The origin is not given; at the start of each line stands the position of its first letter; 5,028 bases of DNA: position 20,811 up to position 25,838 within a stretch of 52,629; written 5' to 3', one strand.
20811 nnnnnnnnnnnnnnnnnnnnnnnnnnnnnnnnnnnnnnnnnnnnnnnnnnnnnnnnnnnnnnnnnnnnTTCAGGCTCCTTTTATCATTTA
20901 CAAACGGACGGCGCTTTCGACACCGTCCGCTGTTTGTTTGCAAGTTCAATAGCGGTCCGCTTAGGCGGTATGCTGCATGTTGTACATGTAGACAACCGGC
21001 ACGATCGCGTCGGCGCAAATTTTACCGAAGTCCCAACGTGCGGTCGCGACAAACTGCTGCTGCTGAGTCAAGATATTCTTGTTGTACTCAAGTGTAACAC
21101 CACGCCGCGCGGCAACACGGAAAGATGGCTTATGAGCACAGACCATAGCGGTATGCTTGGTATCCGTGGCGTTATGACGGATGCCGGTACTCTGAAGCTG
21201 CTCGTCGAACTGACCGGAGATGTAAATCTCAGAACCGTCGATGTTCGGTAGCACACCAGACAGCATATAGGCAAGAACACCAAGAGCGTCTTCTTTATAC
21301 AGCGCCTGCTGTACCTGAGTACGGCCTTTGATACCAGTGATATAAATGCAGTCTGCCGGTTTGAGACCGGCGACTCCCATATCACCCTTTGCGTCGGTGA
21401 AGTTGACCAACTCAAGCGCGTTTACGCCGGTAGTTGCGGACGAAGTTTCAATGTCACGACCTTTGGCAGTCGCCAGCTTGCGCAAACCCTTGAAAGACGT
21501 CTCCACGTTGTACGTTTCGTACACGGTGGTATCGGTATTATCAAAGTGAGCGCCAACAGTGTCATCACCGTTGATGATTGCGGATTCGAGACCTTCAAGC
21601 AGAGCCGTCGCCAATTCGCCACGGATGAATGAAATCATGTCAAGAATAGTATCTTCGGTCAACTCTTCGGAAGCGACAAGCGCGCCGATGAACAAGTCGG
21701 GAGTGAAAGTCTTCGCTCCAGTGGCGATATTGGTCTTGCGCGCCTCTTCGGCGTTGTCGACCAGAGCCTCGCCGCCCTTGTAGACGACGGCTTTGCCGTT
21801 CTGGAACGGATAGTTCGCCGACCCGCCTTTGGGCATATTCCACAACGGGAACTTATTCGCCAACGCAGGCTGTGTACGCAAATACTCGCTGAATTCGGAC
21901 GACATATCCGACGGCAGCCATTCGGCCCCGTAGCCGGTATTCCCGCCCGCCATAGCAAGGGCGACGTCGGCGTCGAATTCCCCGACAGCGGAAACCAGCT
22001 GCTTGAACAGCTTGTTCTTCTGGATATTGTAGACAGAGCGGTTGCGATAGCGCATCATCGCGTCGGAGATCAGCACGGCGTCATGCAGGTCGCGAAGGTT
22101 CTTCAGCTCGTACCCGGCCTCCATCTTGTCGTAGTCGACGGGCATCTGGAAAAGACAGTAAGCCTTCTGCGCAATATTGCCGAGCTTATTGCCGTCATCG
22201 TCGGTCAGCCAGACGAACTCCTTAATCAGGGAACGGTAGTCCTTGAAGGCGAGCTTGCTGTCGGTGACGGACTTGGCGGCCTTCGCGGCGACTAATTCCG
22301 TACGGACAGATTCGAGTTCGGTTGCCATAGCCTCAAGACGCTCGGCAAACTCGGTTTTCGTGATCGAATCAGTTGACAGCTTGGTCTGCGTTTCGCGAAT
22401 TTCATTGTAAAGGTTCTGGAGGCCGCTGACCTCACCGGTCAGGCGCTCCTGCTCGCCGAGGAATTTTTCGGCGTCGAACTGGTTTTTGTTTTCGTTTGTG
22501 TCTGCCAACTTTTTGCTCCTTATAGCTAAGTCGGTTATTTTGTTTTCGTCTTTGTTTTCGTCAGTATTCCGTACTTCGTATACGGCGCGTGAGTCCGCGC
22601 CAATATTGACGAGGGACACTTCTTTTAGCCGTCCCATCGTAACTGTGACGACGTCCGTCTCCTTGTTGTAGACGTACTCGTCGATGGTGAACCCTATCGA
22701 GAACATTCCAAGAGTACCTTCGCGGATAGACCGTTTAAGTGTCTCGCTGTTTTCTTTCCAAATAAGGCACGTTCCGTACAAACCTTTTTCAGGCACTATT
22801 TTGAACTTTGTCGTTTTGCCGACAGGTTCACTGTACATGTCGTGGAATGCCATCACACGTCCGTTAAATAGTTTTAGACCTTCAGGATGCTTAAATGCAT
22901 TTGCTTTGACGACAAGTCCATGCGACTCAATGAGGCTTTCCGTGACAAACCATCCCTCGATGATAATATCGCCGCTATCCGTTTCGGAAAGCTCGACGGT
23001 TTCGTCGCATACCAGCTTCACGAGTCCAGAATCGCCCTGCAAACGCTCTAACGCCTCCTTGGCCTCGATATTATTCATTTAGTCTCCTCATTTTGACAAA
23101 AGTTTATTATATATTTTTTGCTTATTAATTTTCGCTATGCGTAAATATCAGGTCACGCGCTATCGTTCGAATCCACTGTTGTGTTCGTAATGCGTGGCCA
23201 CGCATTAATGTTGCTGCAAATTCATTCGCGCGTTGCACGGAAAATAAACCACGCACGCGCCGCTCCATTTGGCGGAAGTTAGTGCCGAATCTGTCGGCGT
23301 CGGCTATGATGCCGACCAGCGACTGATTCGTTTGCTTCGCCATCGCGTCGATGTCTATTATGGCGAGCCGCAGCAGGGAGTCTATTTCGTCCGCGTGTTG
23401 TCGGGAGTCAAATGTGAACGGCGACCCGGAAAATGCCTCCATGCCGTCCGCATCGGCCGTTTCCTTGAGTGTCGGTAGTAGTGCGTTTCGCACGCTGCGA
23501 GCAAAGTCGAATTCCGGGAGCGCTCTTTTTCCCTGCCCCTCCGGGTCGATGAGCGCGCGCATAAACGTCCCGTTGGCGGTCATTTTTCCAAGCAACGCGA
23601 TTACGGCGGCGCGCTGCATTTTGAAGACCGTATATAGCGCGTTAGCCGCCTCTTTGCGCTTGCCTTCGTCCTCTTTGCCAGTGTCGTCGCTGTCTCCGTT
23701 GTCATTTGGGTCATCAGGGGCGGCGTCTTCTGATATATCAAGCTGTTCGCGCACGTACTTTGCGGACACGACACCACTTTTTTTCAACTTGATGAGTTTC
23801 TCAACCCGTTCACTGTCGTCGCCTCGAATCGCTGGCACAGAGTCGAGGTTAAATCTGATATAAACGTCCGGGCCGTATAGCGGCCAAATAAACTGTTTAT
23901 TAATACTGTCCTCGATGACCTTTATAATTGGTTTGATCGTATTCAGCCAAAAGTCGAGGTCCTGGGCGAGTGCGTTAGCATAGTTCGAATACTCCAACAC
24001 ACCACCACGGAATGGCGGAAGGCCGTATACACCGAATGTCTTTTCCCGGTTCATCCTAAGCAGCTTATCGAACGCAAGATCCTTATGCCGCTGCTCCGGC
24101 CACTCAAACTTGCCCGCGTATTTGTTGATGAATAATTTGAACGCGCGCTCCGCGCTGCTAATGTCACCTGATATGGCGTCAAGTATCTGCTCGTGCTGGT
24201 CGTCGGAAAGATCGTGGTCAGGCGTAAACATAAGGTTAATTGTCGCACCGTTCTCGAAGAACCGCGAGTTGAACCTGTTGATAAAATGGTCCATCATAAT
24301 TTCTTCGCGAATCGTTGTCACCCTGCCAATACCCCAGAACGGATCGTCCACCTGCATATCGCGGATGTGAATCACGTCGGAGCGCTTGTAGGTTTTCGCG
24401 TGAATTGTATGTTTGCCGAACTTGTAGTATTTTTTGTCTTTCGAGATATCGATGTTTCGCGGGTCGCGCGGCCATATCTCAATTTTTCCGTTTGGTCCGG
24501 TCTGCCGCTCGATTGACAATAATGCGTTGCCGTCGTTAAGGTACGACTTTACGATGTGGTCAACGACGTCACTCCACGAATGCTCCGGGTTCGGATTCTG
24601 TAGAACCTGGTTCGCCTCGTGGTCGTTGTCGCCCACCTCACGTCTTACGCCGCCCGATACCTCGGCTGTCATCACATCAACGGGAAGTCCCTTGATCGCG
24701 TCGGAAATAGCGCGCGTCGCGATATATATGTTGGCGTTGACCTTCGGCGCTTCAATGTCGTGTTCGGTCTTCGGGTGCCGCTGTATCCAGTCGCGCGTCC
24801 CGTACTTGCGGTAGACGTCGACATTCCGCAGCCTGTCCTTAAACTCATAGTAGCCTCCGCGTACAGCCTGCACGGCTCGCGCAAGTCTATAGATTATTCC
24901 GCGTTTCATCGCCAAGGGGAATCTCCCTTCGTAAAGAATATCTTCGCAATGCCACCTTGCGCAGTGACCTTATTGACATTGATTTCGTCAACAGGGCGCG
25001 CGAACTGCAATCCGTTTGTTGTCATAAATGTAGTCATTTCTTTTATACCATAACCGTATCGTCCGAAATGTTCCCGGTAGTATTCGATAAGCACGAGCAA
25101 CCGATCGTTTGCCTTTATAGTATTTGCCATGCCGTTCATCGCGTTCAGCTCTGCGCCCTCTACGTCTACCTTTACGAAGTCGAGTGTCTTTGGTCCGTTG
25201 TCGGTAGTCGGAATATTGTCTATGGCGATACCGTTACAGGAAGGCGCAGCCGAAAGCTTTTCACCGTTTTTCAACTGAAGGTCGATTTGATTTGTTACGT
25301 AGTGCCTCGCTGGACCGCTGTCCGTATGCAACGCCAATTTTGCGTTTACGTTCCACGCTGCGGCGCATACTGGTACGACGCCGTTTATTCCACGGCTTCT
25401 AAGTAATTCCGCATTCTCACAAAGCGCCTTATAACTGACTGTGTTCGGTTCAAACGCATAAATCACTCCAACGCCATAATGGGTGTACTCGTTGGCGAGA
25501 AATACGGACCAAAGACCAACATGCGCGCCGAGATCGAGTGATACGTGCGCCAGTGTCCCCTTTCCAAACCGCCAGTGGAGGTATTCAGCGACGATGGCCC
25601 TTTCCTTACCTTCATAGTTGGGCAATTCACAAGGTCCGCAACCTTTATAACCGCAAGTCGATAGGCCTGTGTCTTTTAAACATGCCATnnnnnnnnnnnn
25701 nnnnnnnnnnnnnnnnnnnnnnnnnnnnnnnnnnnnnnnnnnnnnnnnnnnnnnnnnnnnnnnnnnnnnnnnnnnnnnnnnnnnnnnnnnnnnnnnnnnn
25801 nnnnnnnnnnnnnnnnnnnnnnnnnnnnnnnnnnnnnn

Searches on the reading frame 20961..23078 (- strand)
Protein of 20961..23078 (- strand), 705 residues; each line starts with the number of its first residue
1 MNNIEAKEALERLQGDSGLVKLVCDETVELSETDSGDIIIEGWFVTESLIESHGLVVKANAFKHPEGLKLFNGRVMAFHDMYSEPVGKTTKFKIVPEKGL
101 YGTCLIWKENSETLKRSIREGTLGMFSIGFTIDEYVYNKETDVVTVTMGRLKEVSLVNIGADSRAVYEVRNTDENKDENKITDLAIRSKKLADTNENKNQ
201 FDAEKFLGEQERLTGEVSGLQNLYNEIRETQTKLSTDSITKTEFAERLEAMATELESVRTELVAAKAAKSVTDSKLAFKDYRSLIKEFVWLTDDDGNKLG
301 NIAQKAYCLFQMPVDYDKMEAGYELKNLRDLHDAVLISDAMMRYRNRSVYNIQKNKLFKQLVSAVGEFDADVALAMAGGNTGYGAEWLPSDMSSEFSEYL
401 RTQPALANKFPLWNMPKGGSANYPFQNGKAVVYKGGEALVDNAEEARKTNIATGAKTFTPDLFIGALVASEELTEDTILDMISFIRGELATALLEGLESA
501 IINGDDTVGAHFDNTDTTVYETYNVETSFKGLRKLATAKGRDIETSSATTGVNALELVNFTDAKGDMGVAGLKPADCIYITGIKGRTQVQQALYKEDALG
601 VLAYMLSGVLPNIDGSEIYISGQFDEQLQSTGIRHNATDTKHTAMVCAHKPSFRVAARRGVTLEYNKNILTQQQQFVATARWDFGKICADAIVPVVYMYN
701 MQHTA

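Call 9: search_protein_families(library=phrogs, proteins=[window:20961-23078:-], max_evalue=0.001)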
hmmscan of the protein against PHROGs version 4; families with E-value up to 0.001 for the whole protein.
window:20961-23078:- (705 aa): 7 families
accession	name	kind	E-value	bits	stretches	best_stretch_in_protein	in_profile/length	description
phrog_617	-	head and packaging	1.5e-22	81.2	1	34-535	22-480/626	major head protein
phrog_80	-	head and packaging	3.2e-17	64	1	33-242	248-434/607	head maturation protease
phrog_10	-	head and packaging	4.8e-16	59.9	1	72-525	139-499/752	major head protein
phrog_3270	-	head and packaging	1.2e-09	38.3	1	40-233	7-193/603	head maturation protease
phrog_4523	-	head and packaging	6.6e-09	36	1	76-264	75-237/644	major head and protease protein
phrog_11321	-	unknown function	1.4e-08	35.5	1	108-285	72-249/327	-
phrog_2263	-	head and packaging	5.8e-07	29.8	1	117-274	121-272/551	major head protein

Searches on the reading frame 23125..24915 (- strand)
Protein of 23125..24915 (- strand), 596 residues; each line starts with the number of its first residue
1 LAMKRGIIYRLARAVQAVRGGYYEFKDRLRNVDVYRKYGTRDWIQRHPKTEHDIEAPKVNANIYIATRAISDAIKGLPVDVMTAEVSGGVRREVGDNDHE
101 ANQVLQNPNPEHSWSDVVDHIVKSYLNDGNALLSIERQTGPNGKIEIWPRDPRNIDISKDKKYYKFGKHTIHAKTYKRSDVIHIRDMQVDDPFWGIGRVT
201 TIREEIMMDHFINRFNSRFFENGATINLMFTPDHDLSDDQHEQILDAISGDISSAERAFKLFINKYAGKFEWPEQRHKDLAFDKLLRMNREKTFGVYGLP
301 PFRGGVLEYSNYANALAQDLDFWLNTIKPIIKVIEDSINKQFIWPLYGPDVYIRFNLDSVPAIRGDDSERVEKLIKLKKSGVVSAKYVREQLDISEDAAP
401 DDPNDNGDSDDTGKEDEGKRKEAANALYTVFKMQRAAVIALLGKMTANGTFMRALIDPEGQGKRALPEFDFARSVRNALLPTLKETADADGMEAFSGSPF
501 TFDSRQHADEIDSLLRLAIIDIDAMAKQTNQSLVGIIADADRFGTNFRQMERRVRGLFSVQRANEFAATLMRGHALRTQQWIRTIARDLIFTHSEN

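Call 9: search_protein_families(library=phrogs, proteins=[window:23125-24915:-], max_evalue=0.001)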
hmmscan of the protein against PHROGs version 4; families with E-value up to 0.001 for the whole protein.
window:23125-24915:- (596 aa): 4 families
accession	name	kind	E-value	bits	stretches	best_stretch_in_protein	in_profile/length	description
phrog_2662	-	head and packaging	5.4e-46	158.5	1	59-394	66-405/717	portal protein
phrog_12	-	head and packaging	6.3e-45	155.3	1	60-406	93-435/646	portal protein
phrog_5929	-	head and packaging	2.4e-10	41.1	1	214-396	6-184/228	portal protein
phrog_11323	-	unknown function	7.1e-10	40.1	1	308-395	6-91/130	-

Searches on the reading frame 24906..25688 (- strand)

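Call 56: search_protein_families(library=pfam, proteins=[window:24906-25688:-], max_evalue=0.01)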
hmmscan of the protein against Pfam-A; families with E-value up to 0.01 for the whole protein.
window:24906-25688:- (260 aa): 1 family
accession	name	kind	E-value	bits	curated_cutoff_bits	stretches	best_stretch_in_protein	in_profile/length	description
PF05050.19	Methyltransf_21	-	5.5e-15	56.4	22.7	1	52-226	1-170/173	Methyltransferase FkbM domain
